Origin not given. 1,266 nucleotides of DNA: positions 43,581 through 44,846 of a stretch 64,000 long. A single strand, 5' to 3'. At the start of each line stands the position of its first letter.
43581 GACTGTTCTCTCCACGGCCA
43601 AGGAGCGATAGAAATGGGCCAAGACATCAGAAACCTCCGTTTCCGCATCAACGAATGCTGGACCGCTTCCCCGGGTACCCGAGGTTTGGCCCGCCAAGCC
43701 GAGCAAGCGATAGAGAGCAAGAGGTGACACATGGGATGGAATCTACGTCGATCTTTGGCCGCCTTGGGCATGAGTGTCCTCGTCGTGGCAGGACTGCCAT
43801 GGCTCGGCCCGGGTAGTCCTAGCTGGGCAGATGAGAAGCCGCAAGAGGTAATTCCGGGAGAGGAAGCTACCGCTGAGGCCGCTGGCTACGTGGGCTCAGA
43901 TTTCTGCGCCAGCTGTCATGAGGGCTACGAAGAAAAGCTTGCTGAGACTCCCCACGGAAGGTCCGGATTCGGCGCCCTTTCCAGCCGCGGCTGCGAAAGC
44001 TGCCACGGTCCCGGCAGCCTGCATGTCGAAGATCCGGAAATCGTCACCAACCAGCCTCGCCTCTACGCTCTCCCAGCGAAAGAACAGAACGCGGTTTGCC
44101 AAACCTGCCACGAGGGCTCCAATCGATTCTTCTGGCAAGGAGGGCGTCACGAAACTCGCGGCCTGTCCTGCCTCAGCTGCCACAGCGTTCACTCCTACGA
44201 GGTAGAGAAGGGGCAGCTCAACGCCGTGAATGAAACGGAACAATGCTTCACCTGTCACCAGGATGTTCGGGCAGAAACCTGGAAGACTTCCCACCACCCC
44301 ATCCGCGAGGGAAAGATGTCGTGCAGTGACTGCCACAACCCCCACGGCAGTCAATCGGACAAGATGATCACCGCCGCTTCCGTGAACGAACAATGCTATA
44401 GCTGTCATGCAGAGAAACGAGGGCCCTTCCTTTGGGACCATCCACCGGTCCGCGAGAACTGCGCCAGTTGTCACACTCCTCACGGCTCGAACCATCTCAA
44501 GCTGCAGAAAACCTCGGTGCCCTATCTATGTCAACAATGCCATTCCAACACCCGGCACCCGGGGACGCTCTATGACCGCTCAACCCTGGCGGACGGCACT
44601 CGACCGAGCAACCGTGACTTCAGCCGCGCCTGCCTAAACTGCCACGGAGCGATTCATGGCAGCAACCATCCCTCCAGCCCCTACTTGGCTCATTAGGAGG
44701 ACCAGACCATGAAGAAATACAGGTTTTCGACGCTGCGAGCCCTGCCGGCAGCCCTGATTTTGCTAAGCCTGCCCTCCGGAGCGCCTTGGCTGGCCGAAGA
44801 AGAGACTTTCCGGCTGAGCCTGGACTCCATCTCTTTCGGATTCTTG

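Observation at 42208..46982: Porin-cytochrome extracellular electron transfer module (decahaem MtrA/MtoA-like + MtrB/PioB-like barrel, with divergent CymA-like/monohaem cytochrome operon)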

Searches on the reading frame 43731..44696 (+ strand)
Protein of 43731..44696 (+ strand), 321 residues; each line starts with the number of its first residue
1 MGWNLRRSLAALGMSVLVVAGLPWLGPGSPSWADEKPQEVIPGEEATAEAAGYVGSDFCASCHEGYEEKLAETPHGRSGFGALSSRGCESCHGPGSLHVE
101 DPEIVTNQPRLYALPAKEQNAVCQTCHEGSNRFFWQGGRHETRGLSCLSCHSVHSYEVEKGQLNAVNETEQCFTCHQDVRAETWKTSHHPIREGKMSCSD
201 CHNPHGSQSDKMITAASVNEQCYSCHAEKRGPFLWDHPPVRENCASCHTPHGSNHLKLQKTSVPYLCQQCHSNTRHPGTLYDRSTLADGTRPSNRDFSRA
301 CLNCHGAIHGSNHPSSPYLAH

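Call 4: search_protein_families(library=pfam, proteins=[window:43731-44696:+], max_evalue=0.1)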
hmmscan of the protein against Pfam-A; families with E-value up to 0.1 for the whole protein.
window:43731-44696:+ (321 aa): 8 families
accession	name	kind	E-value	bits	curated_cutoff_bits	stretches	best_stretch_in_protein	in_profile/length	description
PF09699.15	Paired_CXXCH_1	-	3e-34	116.9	20.6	4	188-230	1-40/41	Doubled CXXCH motif (Paired_CXXCH_1)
PF14522.11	Cytochrome_C7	-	4e-16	59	24.8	4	192-249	9-67/67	Cytochrome c7 and related cytochrome c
PF22678.1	Cytochrom_c_NrfB-like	-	1.9e-14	54.4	27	3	88-156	1-70/89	Cytochrome c-type protein NrfB-like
PF14537.11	Cytochrom_c3_2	-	2e-11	44.6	25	2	140-226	2-78/79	Cytochrome c3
PF03264.19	Cytochrom_NNT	-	2.7e-07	30.9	24.1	2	160-223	27-92/174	NapC/NirT cytochrome c family, N-terminal region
PF22113.1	Mtrc-MtrF_II-IV_dom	-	9.3e-07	29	30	1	57-96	121-167/176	Outer membrane cytochrome MtrC/MtrF-like, domains II/IV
PF25206.1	DUF7836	-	0.0015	18.8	26.7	0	240-275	6-41/59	Domain of unknown function (DUF7836)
PF12773.13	DZR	-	0.083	13.5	27.3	0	117-154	9-34/45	Double zinc ribbon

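Call 5: search_protein_families(library=ncbifam, proteins=[window:43731-44696:+], max_evalue=0.1)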
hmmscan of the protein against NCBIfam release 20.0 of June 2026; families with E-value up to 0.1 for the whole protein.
window:43731-44696:+ (321 aa): 15 families
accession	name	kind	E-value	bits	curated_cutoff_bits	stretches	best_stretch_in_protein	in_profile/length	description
TIGR03508.1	decahem_SO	subfamily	3.2e-77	259.5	192.2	1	55-315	1-258/258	DmsE family decaheme c-type cytochrome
NF041028.1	decahem_GSU2203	exception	1.4e-74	251.2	325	1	46-316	26-306/317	GSU2203 family decaheme c-type cytochrome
TIGR01905.1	paired_CXXCH_1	subfamily_domain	1.1e-24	86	25.2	3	188-229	1-39/41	doubled CXXCH domain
NF008659.0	PRK11659.1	equivalog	1.6e-14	54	184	3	58-185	48-176/188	cytochrome c nitrite reductase pentaheme subunit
TIGR03146.1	cyt_nit_nrfB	equivalog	1.2e-10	41.8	166.6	3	58-179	13-144/145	cytochrome c nitrite reductase pentaheme subunit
TIGR03153.1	cytochr_NrfH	equivalog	1.6e-08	34.7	134.2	1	160-276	19-138/138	cytochrome c nitrite reductase small subunit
NF041198.1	UshA_like_PCGU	equivalog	1.1e-07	30.8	275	2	84-130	471-511/519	UshA-like (seleno)protein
NF047727.1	4hemeCytCCctA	equivalog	1.1e-06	28.7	180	1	166-230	54-108/109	tetraheme c-type cytochrome CctA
NF045713.1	CxxCH_16_HmcA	equivalog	6.5e-06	25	400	2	188-274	167-255/541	sulfate respiration complex hexadecaheme cytochrome HmcA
NF045722.1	c3_cytochr_TmcA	equivalog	2.5e-05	24.1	114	1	164-232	52-117/125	acidic tetraheme cytochrome c3 TmcA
NF049875.1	NetB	exception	0.00015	21.6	380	1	59-176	75-195/211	Nrf-like electron transfer protein NetB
TIGR02161.1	napC_nirT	subfamily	0.0063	16.4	310.6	1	162-215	38-94/185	periplasmic nitrate (or nitrite) reductase c-type cytochrome, NapC/NirT family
TIGR04257.1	nanowire_3heme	domain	0.0068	16.5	40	0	189-249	17-75/75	c(7)-type cytochrome triheme domain-containing protein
NF040967.1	cytc_ExtN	equivalog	0.087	11.6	200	0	194-227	199-232/415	selenite/tellurite reduction operon c-type cytochrome ExtN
TIGR03791.1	TTQ_mauG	equivalog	0.091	12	443.85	1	192-219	20-47/291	tryptophan tryptophylquinone biosynthesis enzyme MauG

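Call 16: search_solved_structures(query=window:43731-44696:+, max_evalue=0.001, show_alignments=2)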
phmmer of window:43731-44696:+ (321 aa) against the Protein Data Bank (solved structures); distinct sequences matched with E-value up to 0.001: 4.
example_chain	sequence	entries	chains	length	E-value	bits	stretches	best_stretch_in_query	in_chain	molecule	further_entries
6r2q_A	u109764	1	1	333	7.7e-67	229.2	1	53-319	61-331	Cystathionine beta-synthase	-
2ozy_A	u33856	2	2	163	1.2e-07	34.5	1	86-181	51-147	Cytochrome c-type protein nrfB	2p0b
6qvm_A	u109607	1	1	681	1.1e-05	28.1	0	59-251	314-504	Multiheme cytochrome cf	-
6i5b_A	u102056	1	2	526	2.4e-05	27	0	47-103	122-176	Uncharacterized protein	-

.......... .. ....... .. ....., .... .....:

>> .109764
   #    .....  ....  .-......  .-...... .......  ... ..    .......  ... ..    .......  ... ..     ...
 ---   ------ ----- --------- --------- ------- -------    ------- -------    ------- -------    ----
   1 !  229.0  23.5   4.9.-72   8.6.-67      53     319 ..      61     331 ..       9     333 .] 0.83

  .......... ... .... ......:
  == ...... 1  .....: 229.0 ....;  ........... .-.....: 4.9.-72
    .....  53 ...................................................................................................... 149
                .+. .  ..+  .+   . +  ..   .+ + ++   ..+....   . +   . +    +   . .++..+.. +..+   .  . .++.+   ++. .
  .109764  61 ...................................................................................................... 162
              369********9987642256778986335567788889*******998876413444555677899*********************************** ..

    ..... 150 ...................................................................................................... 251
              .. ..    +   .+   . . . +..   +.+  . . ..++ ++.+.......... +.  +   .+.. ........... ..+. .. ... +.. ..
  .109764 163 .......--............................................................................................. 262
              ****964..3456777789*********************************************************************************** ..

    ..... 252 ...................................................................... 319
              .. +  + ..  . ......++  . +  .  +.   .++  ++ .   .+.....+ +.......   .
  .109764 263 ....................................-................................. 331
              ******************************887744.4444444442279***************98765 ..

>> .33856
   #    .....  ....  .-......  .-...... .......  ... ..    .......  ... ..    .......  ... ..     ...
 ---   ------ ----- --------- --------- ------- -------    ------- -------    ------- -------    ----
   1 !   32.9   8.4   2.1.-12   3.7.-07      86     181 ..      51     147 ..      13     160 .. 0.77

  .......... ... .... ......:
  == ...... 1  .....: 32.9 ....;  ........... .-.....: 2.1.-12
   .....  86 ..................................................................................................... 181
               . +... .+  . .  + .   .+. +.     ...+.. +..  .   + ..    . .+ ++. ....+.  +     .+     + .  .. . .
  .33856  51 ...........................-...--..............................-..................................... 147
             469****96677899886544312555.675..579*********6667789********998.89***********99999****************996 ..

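Call 69: list_cluster_members(proteins=[window:43731-44693:+, window:44709-46979:+, window:43019-43426:-, window:42414-43019:-, window:42211-42414:-])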
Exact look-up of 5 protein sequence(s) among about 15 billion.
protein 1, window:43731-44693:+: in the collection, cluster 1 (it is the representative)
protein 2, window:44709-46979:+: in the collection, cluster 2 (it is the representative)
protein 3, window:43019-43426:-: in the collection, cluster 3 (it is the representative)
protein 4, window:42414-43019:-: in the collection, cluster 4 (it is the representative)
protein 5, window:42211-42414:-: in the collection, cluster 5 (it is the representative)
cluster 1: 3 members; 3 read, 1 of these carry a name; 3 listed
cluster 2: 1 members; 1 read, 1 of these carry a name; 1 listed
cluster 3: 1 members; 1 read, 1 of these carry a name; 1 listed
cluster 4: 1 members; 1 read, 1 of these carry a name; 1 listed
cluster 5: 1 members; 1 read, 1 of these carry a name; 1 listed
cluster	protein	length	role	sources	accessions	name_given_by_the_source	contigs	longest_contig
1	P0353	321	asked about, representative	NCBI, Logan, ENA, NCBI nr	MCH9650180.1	MAG: DmsE family decaheme c-type cytochrome [Deltaproteobacteria bacterium] | DmsE family decaheme c-type cytochrome [Deltaproteobacteria bacterium]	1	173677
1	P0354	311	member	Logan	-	-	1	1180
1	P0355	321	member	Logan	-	-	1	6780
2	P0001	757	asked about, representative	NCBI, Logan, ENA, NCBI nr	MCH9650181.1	MAG: MtrB/PioB family outer membrane beta-barrel protein [Deltaproteobacteria bacterium] | MtrB/PioB family outer membrane beta-barrel protein [Deltaproteobacteria bacterium]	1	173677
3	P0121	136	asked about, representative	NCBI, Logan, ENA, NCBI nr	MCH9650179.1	MAG: cytochrome c [Deltaproteobacteria bacterium] | cytochrome c [Deltaproteobacteria bacterium]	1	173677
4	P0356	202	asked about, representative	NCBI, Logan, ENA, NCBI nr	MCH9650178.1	MAG: NapC/NirT family cytochrome c [Deltaproteobacteria bacterium] | NapC/NirT family cytochrome c [Deltaproteobacteria bacterium]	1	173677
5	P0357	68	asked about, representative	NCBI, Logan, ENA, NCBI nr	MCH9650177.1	MAG: hypothetical protein K0U98_18210 [Deltaproteobacteria bacterium] | hypothetical protein [Deltaproteobacteria bacterium]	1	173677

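Call 70: find_encoding_contigs(protein=P0353, flank=3000, max_places=4)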
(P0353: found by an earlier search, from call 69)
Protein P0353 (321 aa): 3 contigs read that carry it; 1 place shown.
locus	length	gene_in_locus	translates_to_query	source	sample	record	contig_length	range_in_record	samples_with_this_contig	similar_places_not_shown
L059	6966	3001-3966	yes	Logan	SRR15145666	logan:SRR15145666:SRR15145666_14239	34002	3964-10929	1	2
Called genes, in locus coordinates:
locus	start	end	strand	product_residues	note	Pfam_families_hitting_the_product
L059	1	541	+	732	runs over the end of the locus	-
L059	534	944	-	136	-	-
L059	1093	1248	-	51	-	-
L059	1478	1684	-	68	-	-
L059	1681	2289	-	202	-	PF03264:Cytochrom_NNT, PF14522:Cytochrome_C7 (faint)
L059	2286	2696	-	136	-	PF00034:Cytochrom_C (weak)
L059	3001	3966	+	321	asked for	PF14522:Cytochrome_C7 (faint), PF22113:Mtrc-MtrF_II-IV_dom (faint), PF03264:Cytochrom_NNT (faint), PF22678:Cytochrom_c_NrfB-like (weak), PF14537:Cytochrom_c3_2 (weak), PF09699:Paired_CXXCH_1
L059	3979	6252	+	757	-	PF11854:MtrB_PioB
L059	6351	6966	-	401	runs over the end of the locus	PF05922:Inhibitor_I9 (weak), PF00082:Peptidase_S8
